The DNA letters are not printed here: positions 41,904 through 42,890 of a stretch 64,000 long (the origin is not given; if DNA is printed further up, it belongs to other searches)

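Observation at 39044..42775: feo locus with an in-frame Fur-FeoA fusion, feoB, a second feoA and a feoC-like gene, under a Fur box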

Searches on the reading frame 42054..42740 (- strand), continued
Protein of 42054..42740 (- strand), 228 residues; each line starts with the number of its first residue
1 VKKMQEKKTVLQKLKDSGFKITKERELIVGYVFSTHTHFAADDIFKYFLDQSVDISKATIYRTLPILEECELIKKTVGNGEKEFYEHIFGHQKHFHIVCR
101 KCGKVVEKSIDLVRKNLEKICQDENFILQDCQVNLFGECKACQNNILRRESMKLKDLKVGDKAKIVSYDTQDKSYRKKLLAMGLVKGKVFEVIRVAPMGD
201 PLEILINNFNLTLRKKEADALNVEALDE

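Call 43: find_homologous_proteins(query=A3, max_evalue=1e-10)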
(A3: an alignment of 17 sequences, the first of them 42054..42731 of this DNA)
Query A3 (17 sequences) (225 aa, profile of the alignment): 935 proteins with E <= 1e-10 among 7263 candidates; the best 120 are listed.
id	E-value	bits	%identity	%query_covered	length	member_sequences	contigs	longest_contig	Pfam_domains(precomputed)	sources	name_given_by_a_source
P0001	6.7e-94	331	90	100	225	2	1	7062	PF01475.26,PF04023.21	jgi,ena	-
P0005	1.5e-92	327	75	99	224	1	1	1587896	PF01475.26,PF04023.21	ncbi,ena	-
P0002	8.3e-92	325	83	99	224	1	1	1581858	PF01475.26,PF04023.21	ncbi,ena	-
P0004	9.7e-92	324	79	99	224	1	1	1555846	PF01475.26,PF04023.21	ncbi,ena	-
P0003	2.1e-91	323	82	100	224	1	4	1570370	PF01475.26,PF04023.21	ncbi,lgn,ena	-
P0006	2.1e-91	323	72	99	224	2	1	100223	PF01475.26,PF04023.21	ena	-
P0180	9.8e-88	311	36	59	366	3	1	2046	PF01475.26,PF13565.13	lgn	-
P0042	2.5e-78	280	34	94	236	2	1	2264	PF01475.26,PF04023.21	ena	-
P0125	1.2e-74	268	27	94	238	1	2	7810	PF01475.26,PF04023.21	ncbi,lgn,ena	-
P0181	2.7e-73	264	27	94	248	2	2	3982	PF01475.26,PF04023.21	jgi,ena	-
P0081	5.4e-70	253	31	95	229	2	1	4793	PF01475.26,PF04023.21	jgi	-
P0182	1.5e-68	248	31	94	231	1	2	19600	PF01475.26,PF04023.21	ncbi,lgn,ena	-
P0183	3.8e-62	228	26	96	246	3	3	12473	PF01475.26,PF04023.21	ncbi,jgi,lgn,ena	-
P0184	1.1e-58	216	30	92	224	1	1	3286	PF01475.26,PF04023.21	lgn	-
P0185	1.2e-58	216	28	94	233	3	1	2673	PF01475.26,PF04023.21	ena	-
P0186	2.1e-57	212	30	95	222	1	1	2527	PF01475.26,PF04023.21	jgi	-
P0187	4.3e-57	211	29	96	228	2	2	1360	PF01475.26,PF04023.21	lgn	-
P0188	9.6e-57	210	27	95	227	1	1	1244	PF01475.26,PF04023.21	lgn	-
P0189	4.3e-55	204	31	91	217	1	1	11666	PF01475.26,PF04023.21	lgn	-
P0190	8.2e-50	187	35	61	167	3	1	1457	PF01475.26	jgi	-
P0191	2.0e-49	186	41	58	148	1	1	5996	PF01475.26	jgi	-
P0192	9.5e-48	180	38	61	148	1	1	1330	PF01475.26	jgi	-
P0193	1.9e-47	179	41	64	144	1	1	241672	PF01475.26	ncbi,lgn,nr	ncbi:transcriptional repressor [candidate division WOR-3 bacterium]|nr:transcriptional repressor [ca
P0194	2.3e-47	179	31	61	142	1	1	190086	PF01475.26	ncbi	-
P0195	2.6e-47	179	31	62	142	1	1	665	PF01475.26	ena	-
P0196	3.0e-47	179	40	63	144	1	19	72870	PF01475.26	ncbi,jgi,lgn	-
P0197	4.0e-47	178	30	62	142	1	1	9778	PF01475.26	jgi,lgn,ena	-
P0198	5.6e-47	178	33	56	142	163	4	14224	PF01475.26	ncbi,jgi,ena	-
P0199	5.7e-47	178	35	63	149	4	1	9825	PF01475.26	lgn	-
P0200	7.1e-47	178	30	61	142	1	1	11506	PF01475.26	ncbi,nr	ncbi:MAG: transcriptional repressor [Nitrospinaceae bacterium]|nr:transcriptional repressor [Nitrosp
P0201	7.3e-47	178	31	62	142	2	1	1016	PF01475.26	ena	-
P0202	8.7e-47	177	42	63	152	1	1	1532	PF01475.26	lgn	-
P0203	1.0e-46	177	40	64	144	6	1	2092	PF01475.26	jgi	jgi:Fur family ferric uptake transcriptional regulator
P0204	1.9e-46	176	40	64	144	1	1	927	PF01475.26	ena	-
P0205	2.0e-46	176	34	55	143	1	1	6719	PF01475.26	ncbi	-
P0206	2.3e-46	176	29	62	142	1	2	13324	PF01475.26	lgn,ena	-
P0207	2.4e-46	176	33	61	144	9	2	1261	PF01475.26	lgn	-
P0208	2.7e-46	176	31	61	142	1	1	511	PF01475.26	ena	-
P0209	2.9e-46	176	34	56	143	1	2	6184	PF01475.26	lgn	-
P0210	3.3e-46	175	34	56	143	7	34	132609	PF01475.26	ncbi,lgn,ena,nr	ncbi:MAG: transcriptional repressor [Nitrospina sp.]|nr:transcriptional repressor [Nitrospina sp.]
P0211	3.7e-46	175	31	62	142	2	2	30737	PF01475.26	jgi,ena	-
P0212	3.7e-46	175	38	62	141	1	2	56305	PF01475.26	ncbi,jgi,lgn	-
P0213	4.3e-46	175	38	64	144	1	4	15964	PF01475.26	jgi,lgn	-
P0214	4.5e-46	175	33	56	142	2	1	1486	PF01475.26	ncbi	-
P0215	4.6e-46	175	31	58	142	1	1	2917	PF01475.26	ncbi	-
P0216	4.8e-46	175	32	56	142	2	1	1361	PF01475.26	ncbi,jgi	jgi:Fur family ferric uptake transcriptional regulator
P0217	4.8e-46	175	30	62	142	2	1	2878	PF01475.26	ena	-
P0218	4.9e-46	175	32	61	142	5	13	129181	PF01475.26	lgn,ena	-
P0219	5.2e-46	175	31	62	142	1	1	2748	PF01475.26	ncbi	-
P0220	5.2e-46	175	36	59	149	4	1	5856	PF01475.26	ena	-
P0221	5.4e-46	175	32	56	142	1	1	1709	PF01475.26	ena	-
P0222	5.6e-46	175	34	55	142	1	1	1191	PF01475.26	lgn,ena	-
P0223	5.9e-46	175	31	62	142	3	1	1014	PF01475.26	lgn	-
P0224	6.5e-46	174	29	62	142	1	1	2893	PF01475.26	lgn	-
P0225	7.2e-46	174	33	61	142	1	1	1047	PF01475.26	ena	-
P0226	7.6e-46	174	30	62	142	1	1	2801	PF01475.26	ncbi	-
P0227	9.0e-46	174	34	55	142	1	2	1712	PF01475.26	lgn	-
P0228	9.5e-46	174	32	61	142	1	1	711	PF01475.26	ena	-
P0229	1.2e-45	174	35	56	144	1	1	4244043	PF01475.26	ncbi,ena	-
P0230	1.3e-45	173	32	61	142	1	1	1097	PF01475.26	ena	-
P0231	1.3e-45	173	41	62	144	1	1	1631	PF01475.26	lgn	-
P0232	1.3e-45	173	30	62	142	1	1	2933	PF01475.26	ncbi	-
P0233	1.5e-45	173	33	56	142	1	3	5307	PF01475.26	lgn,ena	-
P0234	1.5e-45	173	32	61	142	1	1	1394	PF01475.26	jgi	-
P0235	1.9e-45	173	35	56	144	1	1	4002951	PF01475.26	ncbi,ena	-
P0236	2.5e-45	173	30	61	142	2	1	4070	PF01475.26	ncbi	-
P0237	2.6e-45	172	33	56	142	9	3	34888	PF01475.26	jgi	jgi:Fur family transcriptional regulator, ferric uptake regulator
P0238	2.7e-45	172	40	64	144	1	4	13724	PF01475.26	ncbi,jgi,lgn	-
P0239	2.9e-45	172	30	62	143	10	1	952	PF01475.26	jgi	jgi:Fur family ferric uptake transcriptional regulator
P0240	3.1e-45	172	34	55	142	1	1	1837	PF01475.26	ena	-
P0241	3.6e-45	172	29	62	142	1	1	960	PF01475.26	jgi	-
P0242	5.0e-45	172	36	61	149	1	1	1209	PF01475.26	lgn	-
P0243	7.4e-45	171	29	62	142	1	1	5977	PF01475.26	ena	-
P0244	7.6e-45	171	30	56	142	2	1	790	PF01475.26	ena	-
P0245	7.9e-45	171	32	56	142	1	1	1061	PF01475.26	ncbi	-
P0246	8.4e-45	171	29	62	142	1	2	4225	PF01475.26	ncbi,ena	-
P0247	9.2e-45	171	32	56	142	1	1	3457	PF01475.26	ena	-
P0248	9.2e-45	171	30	56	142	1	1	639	PF01475.26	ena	-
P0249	9.5e-45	171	28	63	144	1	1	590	PF01475.26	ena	-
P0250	9.8e-45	171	37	62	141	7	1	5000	PF01475.26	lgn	-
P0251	1.0e-44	171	30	56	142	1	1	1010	PF01475.26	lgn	-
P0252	1.2e-44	170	30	62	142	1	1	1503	PF01475.26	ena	-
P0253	1.5e-44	170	29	56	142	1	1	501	PF01475.26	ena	-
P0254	1.6e-44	170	29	62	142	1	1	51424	PF01475.26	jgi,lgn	jgi:Fur family ferric uptake transcriptional regulator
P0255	1.7e-44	170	30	62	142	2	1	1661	PF01475.26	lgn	-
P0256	1.9e-44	170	34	56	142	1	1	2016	PF01475.26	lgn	-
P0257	2.0e-44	170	32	62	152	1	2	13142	PF01475.26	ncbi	ncbi:MAG: Fur family transcriptional regulator [Candidatus Brocadiales bacterium]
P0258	2.1e-44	169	32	56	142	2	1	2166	PF01475.26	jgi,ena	-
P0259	2.3e-44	169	32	60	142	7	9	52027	PF01475.26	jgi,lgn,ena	-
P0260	2.5e-44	169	30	56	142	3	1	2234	PF01475.26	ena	-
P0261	2.7e-44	169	31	56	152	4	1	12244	PF01475.26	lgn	-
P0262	2.9e-44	169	35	60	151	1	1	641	PF01475.26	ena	-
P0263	3.0e-44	169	31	59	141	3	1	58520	PF01475.26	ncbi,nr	ncbi:MAG: transcriptional repressor [Nitrospinae bacterium]|nr:transcriptional repressor [Nitrospino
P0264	3.1e-44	169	32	56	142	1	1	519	PF01475.26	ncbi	-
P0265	3.5e-44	169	31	59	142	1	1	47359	PF01475.26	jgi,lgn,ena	-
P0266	3.9e-44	169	29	56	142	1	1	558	PF01475.26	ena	-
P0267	4.1e-44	169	29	61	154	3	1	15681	PF01475.26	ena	-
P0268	4.1e-44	169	35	60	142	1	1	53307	PF08279.19,PF01475.26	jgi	-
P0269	4.2e-44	169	29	58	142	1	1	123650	PF01475.26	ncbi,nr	ncbi:Fur family transcriptional regulator [Candidatus Nitromaritima sp. SCGC AAA799-C22]|nr:Fur fami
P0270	4.3e-44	168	31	59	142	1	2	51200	PF01475.26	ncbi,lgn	ncbi:MAG: Fur family transcriptional regulator [Nitrospinales bacterium]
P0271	4.3e-44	168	31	58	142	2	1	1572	PF01475.26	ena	-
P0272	4.3e-44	168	31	58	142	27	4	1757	PF01475.26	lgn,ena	-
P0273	4.4e-44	168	31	56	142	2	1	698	PF01475.26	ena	-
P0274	5.1e-44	168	30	56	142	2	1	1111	PF01475.26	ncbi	-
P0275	5.7e-44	168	31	56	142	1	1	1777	PF01475.26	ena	-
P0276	5.7e-44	168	36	60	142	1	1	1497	PF01475.26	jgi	-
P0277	6.7e-44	168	29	56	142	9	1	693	PF01475.26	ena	-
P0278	6.9e-44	168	35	60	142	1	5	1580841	PF08279.19,PF01475.26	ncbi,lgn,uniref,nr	ncbi:Fur family transcriptional regulator [Venenivibrio stagnispumantis]|uniref:Ferric uptake regula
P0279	7.1e-44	168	33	58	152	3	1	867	PF01475.26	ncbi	-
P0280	8.0e-44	168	35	60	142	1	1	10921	PF01475.26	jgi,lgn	-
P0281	8.7e-44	167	28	56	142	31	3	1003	PF01475.26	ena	-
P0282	9.0e-44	167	30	62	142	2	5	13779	PF01475.26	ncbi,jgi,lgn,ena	-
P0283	9.9e-44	167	31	56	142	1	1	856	PF01475.26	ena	-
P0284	1.0e-43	167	30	55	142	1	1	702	PF01475.26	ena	-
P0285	1.0e-43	167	27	61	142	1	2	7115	PF01475.26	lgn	-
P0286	1.1e-43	167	31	56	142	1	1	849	PF01475.26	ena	-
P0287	1.1e-43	167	28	61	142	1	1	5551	PF01475.26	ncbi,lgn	ncbi:MAG: Fur family transcriptional regulator [Nitrospinales bacterium]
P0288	1.2e-43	167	31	56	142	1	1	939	PF01475.26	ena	-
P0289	1.3e-43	167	35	61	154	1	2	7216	PF01475.26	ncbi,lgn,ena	-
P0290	1.4e-43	167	28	56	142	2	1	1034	PF01475.26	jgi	-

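Call 49: predict_structure(alignment_id=A4)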
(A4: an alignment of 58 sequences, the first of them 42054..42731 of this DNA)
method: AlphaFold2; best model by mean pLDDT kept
length: 225 residues; sequences in the alignment: 58
mean_pLDDT: 88.4   pTM: 0.51
mean pLDDT of the five models: 88.4, 88.1, 87.5, 86.8, 85.2
residues with pLDDT >= 90: 132; 70-90: 79; 50-70: 14; < 50: 0
segments of 3 or more residues with pLDDT < 50: none
pLDDT, mean of each block of 10 residues (from residue 1): 85 94 94 89 96 96 93 71 85 84 89 95 90 85 67 90 90 93 94 88 93 91 79
secondary structure, 60 per line:
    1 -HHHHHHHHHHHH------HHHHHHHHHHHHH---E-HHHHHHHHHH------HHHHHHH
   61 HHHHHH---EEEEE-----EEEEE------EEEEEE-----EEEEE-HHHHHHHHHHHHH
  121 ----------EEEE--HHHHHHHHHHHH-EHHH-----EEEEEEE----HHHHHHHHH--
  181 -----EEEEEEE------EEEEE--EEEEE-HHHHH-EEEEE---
elements in order: H2-13 H20-32 H38-47 H54-66 E70-74 E80-84 E91-96 E102-106 H108-120 E131-134 H137-148 E159-165 H170-178 E186-192 E199-203 E206-210 H212-216 E218-222

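Call 51: fold_search(model_id=the predicted structure, library=pdb)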
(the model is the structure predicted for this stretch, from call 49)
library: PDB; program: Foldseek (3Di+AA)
matches with E <= 10: 1080; with E <= 0.001: 97
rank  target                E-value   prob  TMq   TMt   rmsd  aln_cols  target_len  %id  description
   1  5nhk_B                2.4e-10  1.00  0.49  0.79   2.7       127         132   28  Structure of Ferric uptake regulator from francisella tularensis with Iron (released 2018-05-16)
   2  5nbc_B                2.4e-10  1.00  0.49  0.80   2.7       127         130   28  Structure of Prokaryotic Transcription Factors (released 2018-05-16)
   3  2w57_A                2.9e-10  1.00  0.46  0.73   3.4       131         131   30  Crystal structure of the Vibrio cholerae ferric uptake regulator (Fur) reveals structural rearrangement of the DNA-bin (released 2009-01-20)
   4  6d57_A                3.5e-10  1.00  0.32  0.48  16.1       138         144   25  Campylobacter jejuni ferric uptake regulator S1 metalated (released 2018-05-23)
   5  6h1c_B                6.7e-10  1.00  0.52  0.83   2.2       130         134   27  Structure of Ferric uptake regulator from Pseudomonas aeruginosa with manganese. (released 2019-07-31)
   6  1mzb                  7.5e-10  1.00  0.52  0.85   2.0       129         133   27  Ferric uptake regulator (released 2003-10-07)
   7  5nbc_A                8.0e-10  1.00  0.49  0.79   2.7       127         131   28  Structure of Prokaryotic Transcription Factors (released 2018-05-16)
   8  5nhk_A                9.0e-10  1.00  0.49  0.79   2.6       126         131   28  Structure of Ferric uptake regulator from francisella tularensis with Iron (released 2018-05-16)
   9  8j6w                  9.0e-10  1.00  0.45  0.64   6.5       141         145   28  Full length crystal structure of Escherichia coli Fur (released 2024-05-01)
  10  6h1c_A                1.1e-09  1.00  0.51  0.84   2.2       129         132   26  Structure of Ferric uptake regulator from Pseudomonas aeruginosa with manganese. (released 2019-07-31)
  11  2xig_B                1.3e-09  1.00  0.51  0.73   3.3       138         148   24  The structure of the Helicobacter pylori ferric uptake regulator Fur reveals three functional metal binding sites (released 2011-01-19)
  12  4i7h_A                1.6e-09  1.00  0.34  0.51  16.8       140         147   24  Structural basis for peroxide sensing and gene regulation by PerR from Streptococcus pyogenes (released 2013-05-08)
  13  2xig_C                1.8e-09  1.00  0.53  0.76   2.7       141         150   25  The structure of the Helicobacter pylori ferric uptake regulator Fur reveals three functional metal binding sites (released 2011-01-19)
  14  2fe3_B                2.8e-09  1.00  0.37  0.55  16.1       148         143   27  The crystal structure of bacillus subtilis PerR-Zn reveals a novel Zn(Cys)4 Structural redox switch (released 2006-12-19)
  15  9a4a_B                3.7e-09  1.00  0.55  0.81   2.7       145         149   28  Model of YLAN-FUR by crosslinking MS and deep learning (released 2024-09-18)
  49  2k5f_MODEL_1_A        1.3e-07  1.00  0.32  0.64   2.0        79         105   42  Solution NMR structure of FeoA protein from Chlorobium tepidum. Northeast Structural Genomics Consortium targe (released 2008-08-19)
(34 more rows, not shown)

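Call 64: find_encoding_contigs(protein=P0007, flank=4000, max_places=2)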
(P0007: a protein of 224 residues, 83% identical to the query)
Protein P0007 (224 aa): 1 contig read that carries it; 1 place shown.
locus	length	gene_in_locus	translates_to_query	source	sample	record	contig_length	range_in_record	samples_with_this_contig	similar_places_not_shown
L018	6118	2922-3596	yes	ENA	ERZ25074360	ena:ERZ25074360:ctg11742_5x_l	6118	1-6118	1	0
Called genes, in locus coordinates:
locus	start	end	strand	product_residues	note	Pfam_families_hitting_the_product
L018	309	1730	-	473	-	PF00009:GTP_EFTU (weak), PF01926:MMR_HSR1, PF02421:FeoB_N, PF09439:SRPRB (faint), PF17910:FeoB_Cyto, PF07670:Gate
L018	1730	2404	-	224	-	PF01475:FUR, PF04023:FeoA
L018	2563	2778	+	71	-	PF01315:Ald_Xan_dh_C (weak)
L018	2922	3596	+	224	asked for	PF02738:MoCoBD_1, PF04023:FeoA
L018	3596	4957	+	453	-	PF00009:GTP_EFTU (weak), PF01926:MMR_HSR1, PF02421:FeoB_N, PF09439:SRPRB (weak), PF17910:FeoB_Cyto, PF07670:Gate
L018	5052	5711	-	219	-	PF00009:GTP_EFTU (faint), PF01926:MMR_HSR1, PF02421:FeoB_N, PF04548:AIG1 (weak), PF09439:SRPRB (weak)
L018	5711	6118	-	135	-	?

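Call 65: find_encoding_contigs(protein=P0182, flank=5000, max_places=2)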
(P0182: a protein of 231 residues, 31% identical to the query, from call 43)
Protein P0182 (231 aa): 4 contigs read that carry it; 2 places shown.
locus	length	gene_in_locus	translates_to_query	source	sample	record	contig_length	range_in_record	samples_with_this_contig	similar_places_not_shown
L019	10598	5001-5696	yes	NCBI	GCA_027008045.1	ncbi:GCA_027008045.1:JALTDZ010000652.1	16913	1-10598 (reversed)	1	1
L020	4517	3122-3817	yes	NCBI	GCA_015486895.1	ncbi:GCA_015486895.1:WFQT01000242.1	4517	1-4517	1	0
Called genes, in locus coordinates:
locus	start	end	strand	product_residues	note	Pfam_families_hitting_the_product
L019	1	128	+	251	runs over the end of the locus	PF00072:Response_reg, PF00486:Trans_reg_C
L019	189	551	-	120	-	PF03779:SPW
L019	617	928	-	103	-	-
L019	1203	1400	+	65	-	-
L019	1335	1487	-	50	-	-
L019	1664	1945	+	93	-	-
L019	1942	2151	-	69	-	-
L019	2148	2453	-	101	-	-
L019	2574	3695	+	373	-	-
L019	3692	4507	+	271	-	PF00497:SBP_bac_3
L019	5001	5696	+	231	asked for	PF01475:FUR, PF04023:FeoA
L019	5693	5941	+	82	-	PF04023:FeoA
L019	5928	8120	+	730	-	-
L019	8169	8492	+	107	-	-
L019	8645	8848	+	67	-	PF01649:Ribosomal_S20p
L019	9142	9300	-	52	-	PF04041:Glyco_hydro_130 (weak)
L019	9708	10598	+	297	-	?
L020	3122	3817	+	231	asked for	PF01475:FUR, PF04023:FeoA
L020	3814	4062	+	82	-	PF04023:FeoA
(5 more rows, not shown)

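Call 66: find_encoding_contigs(protein=P0189, flank=5000, max_places=2)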
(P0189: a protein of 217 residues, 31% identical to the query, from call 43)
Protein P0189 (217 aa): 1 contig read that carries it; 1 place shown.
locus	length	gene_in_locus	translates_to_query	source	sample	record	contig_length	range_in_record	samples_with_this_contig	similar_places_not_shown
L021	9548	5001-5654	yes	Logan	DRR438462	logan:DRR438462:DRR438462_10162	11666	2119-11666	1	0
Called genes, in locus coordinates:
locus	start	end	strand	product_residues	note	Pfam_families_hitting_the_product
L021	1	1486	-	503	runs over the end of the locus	PF04151:PPC (weak)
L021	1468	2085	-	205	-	-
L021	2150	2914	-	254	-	PF05175:MTS (weak), PF13489:Methyltransf_23, PF13847:Methyltransf_31, PF08241:Methyltransf_11, PF08242:Methyltransf_12, PF13649:Methyltransf_25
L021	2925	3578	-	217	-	PF10517:DM13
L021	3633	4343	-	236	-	PF00072:Response_reg, PF00486:Trans_reg_C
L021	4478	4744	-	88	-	PF13443:HTH_26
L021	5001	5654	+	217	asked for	PF01475:FUR, PF04023:FeoA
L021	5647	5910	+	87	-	PF04023:FeoA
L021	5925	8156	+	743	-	PF01926:MMR_HSR1, PF02421:FeoB_N, PF17910:FeoB_Cyto, PF07670:Gate, PF07664:FeoB_C, PF07670:Gate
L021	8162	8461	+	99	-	PF09012:FeoC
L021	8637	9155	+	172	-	PF00258:Flavodoxin_1, PF12641:Flavodoxin_3 (weak)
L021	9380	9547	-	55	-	?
